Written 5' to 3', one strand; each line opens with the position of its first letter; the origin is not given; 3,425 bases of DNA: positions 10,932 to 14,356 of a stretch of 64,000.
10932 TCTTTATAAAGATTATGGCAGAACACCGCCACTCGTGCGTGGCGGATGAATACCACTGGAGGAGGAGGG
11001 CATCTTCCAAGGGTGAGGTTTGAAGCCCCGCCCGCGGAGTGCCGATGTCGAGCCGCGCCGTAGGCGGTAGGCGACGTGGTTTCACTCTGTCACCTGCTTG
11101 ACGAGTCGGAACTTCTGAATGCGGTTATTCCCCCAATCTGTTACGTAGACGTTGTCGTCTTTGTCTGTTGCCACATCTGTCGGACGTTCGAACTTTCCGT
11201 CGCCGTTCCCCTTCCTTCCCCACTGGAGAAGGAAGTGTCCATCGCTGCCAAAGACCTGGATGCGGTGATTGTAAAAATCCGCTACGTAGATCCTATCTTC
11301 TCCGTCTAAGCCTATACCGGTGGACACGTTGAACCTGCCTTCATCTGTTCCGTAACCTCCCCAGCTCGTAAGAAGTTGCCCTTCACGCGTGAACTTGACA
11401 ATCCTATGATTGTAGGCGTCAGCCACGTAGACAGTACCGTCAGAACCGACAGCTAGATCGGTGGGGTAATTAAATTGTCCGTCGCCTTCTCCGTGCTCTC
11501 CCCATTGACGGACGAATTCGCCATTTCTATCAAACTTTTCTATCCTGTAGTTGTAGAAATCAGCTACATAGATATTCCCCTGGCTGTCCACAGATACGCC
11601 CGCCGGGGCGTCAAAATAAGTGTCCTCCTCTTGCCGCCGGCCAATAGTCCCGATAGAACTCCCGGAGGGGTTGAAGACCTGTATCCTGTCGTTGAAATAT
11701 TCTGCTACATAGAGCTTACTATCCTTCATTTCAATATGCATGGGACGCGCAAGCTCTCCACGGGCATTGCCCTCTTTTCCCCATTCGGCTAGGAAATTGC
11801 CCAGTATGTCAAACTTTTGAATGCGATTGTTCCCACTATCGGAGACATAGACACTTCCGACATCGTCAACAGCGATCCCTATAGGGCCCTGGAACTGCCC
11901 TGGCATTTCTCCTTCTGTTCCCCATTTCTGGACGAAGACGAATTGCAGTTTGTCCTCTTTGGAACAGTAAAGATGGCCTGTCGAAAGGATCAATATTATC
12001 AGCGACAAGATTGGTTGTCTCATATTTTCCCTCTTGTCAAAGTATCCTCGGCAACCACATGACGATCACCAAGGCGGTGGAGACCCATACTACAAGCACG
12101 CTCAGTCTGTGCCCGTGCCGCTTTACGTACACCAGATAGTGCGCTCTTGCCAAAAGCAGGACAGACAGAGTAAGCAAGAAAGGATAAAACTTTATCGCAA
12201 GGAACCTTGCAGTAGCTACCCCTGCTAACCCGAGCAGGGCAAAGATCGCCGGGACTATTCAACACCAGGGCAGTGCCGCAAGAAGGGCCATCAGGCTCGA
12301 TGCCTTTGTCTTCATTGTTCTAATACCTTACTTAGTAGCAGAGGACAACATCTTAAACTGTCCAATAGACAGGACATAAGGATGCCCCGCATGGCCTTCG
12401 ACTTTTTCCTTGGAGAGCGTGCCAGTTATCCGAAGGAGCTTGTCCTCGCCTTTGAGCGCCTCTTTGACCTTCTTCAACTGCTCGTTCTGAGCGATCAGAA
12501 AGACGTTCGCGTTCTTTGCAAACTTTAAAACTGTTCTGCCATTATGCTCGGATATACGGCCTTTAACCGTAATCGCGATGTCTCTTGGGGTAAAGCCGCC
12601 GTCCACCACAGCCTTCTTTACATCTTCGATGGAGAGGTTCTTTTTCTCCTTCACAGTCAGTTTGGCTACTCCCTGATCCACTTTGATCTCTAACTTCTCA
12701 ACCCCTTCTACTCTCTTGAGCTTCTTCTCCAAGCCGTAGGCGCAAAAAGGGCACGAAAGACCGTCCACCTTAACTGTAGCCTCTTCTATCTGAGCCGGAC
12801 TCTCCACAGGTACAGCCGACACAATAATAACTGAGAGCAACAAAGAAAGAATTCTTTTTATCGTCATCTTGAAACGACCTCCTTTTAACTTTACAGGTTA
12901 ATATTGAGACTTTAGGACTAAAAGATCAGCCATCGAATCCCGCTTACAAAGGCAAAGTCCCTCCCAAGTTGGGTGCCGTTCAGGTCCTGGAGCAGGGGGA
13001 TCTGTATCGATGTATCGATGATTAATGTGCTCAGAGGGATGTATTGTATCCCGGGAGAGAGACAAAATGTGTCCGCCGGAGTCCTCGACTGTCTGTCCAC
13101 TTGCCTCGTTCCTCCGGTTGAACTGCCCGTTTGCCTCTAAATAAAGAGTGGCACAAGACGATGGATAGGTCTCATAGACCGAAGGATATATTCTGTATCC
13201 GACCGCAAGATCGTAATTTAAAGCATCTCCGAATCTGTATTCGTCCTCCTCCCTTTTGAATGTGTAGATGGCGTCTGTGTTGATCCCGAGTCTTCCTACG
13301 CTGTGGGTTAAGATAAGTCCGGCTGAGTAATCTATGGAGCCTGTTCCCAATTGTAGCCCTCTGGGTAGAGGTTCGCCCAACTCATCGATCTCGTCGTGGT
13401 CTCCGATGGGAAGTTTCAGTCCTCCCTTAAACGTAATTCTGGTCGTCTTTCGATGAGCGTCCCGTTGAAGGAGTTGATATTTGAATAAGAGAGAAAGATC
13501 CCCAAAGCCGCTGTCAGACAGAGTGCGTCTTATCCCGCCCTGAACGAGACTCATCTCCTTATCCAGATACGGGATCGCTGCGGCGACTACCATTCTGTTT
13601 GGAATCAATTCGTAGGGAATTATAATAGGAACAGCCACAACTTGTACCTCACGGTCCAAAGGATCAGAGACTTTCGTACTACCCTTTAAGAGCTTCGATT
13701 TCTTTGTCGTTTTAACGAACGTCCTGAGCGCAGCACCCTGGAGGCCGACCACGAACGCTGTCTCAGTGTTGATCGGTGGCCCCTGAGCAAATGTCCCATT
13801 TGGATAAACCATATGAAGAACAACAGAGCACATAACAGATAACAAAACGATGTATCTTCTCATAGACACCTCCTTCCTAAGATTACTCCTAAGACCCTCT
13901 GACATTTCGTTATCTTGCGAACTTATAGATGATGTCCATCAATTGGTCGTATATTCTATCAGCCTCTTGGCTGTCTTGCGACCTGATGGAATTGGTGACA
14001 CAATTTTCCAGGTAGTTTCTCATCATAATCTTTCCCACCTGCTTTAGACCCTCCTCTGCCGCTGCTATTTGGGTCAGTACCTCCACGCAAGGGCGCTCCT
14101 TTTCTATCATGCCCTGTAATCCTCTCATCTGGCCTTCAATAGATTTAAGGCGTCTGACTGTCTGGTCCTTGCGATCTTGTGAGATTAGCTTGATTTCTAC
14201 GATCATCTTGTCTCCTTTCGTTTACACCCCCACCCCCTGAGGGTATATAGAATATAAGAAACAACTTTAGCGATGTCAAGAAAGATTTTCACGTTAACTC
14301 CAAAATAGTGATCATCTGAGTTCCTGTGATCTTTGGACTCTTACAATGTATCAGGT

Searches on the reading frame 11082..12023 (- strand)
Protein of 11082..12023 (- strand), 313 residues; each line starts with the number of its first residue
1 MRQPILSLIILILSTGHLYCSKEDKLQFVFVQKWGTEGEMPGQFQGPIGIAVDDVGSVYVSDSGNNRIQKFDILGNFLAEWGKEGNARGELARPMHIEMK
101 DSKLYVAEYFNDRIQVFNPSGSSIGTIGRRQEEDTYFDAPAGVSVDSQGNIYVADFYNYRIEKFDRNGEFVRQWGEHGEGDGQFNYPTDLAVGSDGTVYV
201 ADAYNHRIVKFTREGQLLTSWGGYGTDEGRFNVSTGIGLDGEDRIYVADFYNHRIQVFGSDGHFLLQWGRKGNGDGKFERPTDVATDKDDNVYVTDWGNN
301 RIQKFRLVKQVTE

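Call 8: search_protein_families(library=pfam, proteins=[window:11082-12023:-], max_evalue=1)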
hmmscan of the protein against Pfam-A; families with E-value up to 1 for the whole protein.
window:11082-12023:- (313 aa): 17 families
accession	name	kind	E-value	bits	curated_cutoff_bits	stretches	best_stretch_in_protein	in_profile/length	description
PF01436.27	NHL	-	1.2e-48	161.2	20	5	184-211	1-28/28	NHL repeat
PF17170.10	DUF5128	-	2e-19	70.4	22.9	2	242-307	53-119/321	6-bladed beta-propeller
PF25021.1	TEN_NHL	-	2.1e-12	47.1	27.1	2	181-208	326-353/357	Teneurin NHL domain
PF08450.18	SGL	-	5.4e-11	43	26.3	3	98-174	142-220/246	SMP-30/Gluconolactonase/LRE-like region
PF24684.1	Vgb_lyase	-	8.1e-10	38.4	50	1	39-312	7-256/290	Virginiamycin B lyase family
PF13449.12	Phytase-like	-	8.5e-08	32.9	27.6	2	190-220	73-103/284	Esterase-like activity of phytase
PF06739.17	SBBP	-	1e-07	32.2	20.5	2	140-154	15-29/38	Beta-propeller repeat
PF23500.1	DUF7133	-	2.3e-06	27.6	27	1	187-208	331-352/385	Domain of unknown function (DUF7133)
PF01731.26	Arylesterase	-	7.5e-06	26.5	21.3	0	230-257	52-80/86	Arylesterase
PF22701.2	Mala_s_1-like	-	3.9e-05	23.9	27.5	1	101-176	50-126/195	Mal s 1 allergenic protein-like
PF02393.21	US22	-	0.00016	22.2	35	0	180-211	73-105/124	US22 like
PF20067.5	SSL_N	-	0.0027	18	18.9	0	187-202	23-38/46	Strictosidine synthase-like, N-terminal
PF10282.15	Lactonase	-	0.016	14.9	21.7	1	49-122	248-323/344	Lactonase, 7-bladed beta-propeller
PF07494.17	Reg_prop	-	0.018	15.6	20.4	0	144-154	11-21/24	Two component regulator propeller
PF24338.1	DUF7506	-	0.071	13.6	27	0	291-307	63-79/95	Domain of unknown function (DUF7506)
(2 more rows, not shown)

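Call 9: search_protein_families(library=ncbifam, proteins=[window:11082-12023:-], max_evalue=1)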
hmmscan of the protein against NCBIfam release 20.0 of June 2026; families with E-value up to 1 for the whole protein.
window:11082-12023:- (313 aa): 8 families
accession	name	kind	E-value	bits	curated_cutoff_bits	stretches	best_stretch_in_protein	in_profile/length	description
NF035926.1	scyF_NHL_VPEP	equivalog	3.8e-73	246.8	350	3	100-222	161-284/376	scytonemin biosynthesis PEP-CTERM protein ScyF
NF033206.1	ScyE_fam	subfamily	1e-15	58.1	80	3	137-204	252-321/333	ScyD/ScyE family protein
NF047780.1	LIC12708_fam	subfamily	1.4e-14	53.7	150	3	74-220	39-219/391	LIC_12708 family protein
TIGR02604.1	Piru_Ver_Nterm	subfamily_domain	2.3e-06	27.2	122.2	1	186-209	322-345/367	PVC-type heme-binding CxxCH protein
NF000022.1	stregra_B_VgbA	exception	1.1e-05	24.7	600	1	42-304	12-250/299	streptogramin B lyase Vgb(A)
NF053768.1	CIS12_fam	equivalog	9.4e-05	21.3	860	1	50-207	49-190/715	CIS12 family contractile injection system protein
NF000096.1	stregra_B_VgbB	exception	0.00015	21.1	600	1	138-309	99-255/295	streptogramin B lyase Vgb(B)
TIGR02608.1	delta_60_rpt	domain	0.037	13.9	76.5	1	190-226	6-49/55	delta-60 repeat domain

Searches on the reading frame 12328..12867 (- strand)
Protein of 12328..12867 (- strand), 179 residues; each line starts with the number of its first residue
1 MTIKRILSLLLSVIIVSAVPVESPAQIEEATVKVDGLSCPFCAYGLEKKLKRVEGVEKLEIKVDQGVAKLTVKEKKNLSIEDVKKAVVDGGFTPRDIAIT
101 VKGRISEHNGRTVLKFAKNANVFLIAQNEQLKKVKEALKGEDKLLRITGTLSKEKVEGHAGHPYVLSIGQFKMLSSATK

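Call 8: search_protein_families(library=pfam, proteins=[window:12328-12867:-], max_evalue=1)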
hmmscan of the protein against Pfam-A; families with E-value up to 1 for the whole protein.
window:12328-12867:- (179 aa): 3 families
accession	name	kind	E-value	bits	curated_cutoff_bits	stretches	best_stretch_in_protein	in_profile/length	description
PF00403.32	HMA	-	3.1e-07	31.1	24.8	1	31-92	1-61/62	Heavy-metal-associated domain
PF01206.22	TusA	-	0.00043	20.5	28.6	1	31-74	2-45/70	Sulfurtransferase TusA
PF23146.2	Zf_IFT144_1st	-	0.15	12.4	27.5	1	38-47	6-15/25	IFT144, first zinc finger domain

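Call 9: search_protein_families(library=ncbifam, proteins=[window:12328-12867:-], max_evalue=1)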
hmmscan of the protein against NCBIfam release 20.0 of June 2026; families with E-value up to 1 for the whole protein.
window:12328-12867:- (179 aa): 16 families
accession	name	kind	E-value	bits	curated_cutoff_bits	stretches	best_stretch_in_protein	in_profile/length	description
NF033795.1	chaper_CopZ_Bs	exception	2e-09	37.5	91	1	30-92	2-63/66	copper chaperone CopZ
NF045683.1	MerT_CopZ_Se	exception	4.7e-09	36.1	375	1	6-93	136-226/235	MerT/CopZ fusion-like heavy metal transport selenoprotein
TIGR02052.1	MerP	equivalog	1.1e-08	35.4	92.55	1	10-92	7-86/92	mercury resistance system periplasmic binding protein MerP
NF047957.1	CopZ_AFE_1862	equivalog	1.9e-07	31.4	85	1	31-93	2-60/62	CopZ family metallochaperone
TIGR00003.1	TIGR00003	subfamily_domain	8.6e-07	29.1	62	1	31-92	3-63/66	copper ion binding protein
NF033794.2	chaper_CopZ_Eh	exception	1e-06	28.8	95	1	31-93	3-64/68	copper chaperone CopZ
NF008262.1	PRK11033.1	equivalog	1e-06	27.5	1005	1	27-125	40-135/731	zinc/cadmium/mercury/lead-transporting ATPase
NF033781.1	chaper_CopP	exception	1.6e-06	28.1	112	1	30-93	2-63/65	copper-binding metallochaperone CopP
NF033556.1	MerTP_fusion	equivalog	1.7e-06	27.8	180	1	21-93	113-184/186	mercuric transport protein MerTP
NF041115.1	UxxU_metal_bind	equivalog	3e-06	27.3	95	1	25-72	1-48/74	metal-binding (seleno)protein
NF010311.1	PRK13748.1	subfamily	5.1e-06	25.6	600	1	31-100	2-69/560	mercury(II) reductase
NF033775.1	P_type_ZntA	exception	3e-05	22.5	1240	1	22-102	42-119/732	Zn(II)/Cd(II)/Pb(II) translocating P-type ATPase ZntA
NF007952.0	PRK10671.1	equivalog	0.00073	17.8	1316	1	16-89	91-164/838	copper-exporting P-type ATPase CopA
NF033553.1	MerP_Gpos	exception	0.00093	19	110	1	30-92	47-109/112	mercury resistance system substrate-binding protein MerP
NF047536.1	Cu_chaper_CsoZ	equivalog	0.024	15.1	77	1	30-92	3-63/66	putative copper chaperone CsoZ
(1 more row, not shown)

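Call 15: find_encoding_contigs(protein=window:12328-12867:-, flank=6000, max_places=10)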
Protein window:12328-12867:- (179 aa): no gene with exactly this product is on record in the collection.

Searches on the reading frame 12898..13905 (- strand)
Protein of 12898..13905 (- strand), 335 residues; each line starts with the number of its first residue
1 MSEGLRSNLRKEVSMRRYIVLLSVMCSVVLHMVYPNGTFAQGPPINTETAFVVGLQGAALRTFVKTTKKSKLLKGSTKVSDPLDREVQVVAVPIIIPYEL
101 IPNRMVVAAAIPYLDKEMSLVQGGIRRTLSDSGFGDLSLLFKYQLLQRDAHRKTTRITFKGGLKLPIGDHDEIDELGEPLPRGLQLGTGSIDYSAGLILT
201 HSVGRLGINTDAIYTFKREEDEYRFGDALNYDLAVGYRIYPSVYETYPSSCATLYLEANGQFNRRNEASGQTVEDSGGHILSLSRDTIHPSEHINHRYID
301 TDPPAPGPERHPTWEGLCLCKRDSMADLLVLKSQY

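Call 8: search_protein_families(library=pfam, proteins=[window:12898-13905:-], max_evalue=1)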
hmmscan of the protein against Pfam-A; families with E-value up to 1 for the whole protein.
window:12898-13905:- (335 aa): 1 family
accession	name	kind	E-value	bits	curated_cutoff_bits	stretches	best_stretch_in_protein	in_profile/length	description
PF13557.12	Phenol_MetA_deg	-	4e-11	43.9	22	1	97-240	32-169/242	Putative MetA-pathway of phenol degradation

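Call 9: search_protein_families(library=ncbifam, proteins=[window:12898-13905:-], max_evalue=1)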
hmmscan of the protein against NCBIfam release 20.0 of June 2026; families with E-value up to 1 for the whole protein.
window:12898-13905:- (335 aa): 0 families

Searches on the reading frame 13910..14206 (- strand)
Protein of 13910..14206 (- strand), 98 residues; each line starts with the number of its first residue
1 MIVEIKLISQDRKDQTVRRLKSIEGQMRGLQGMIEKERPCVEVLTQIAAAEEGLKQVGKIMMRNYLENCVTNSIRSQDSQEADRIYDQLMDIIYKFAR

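Call 8: search_protein_families(library=pfam, proteins=[window:13910-14206:-], max_evalue=1)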
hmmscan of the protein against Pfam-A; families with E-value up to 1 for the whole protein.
window:13910-14206:- (98 aa): 1 family
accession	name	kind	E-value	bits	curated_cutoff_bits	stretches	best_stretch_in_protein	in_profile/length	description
PF02583.22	Trns_repr_metal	-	4.1e-23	82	22.8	1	13-93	2-76/78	Metal-sensitive transcriptional repressor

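Call 9: search_protein_families(library=ncbifam, proteins=[window:13910-14206:-], max_evalue=1)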
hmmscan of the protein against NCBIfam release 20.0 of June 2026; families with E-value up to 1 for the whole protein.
window:13910-14206:- (98 aa): 4 families
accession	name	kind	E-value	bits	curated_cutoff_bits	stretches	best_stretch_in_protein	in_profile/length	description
NF052430.1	repress_RicR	exception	3.5e-17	62.8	175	1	11-83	6-77/93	copper-sensing transcriptional repressor RicR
NF011613.0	PRK15039.1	equivalog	7.2e-06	26.6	138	1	14-84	9-74/90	Ni(II)/Co(II)-binding transcriptional repressor RcnR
NF008464.0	PRK11352.1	equivalog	2.2e-05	24.7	133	1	10-93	5-86/91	formaldehyde-responsive transcriptional repressor FrmR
NF010408.0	PRK13834.1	subfamily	0.047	13.2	292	1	24-74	90-140/207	acyl-homoserine-lactone synthase TraI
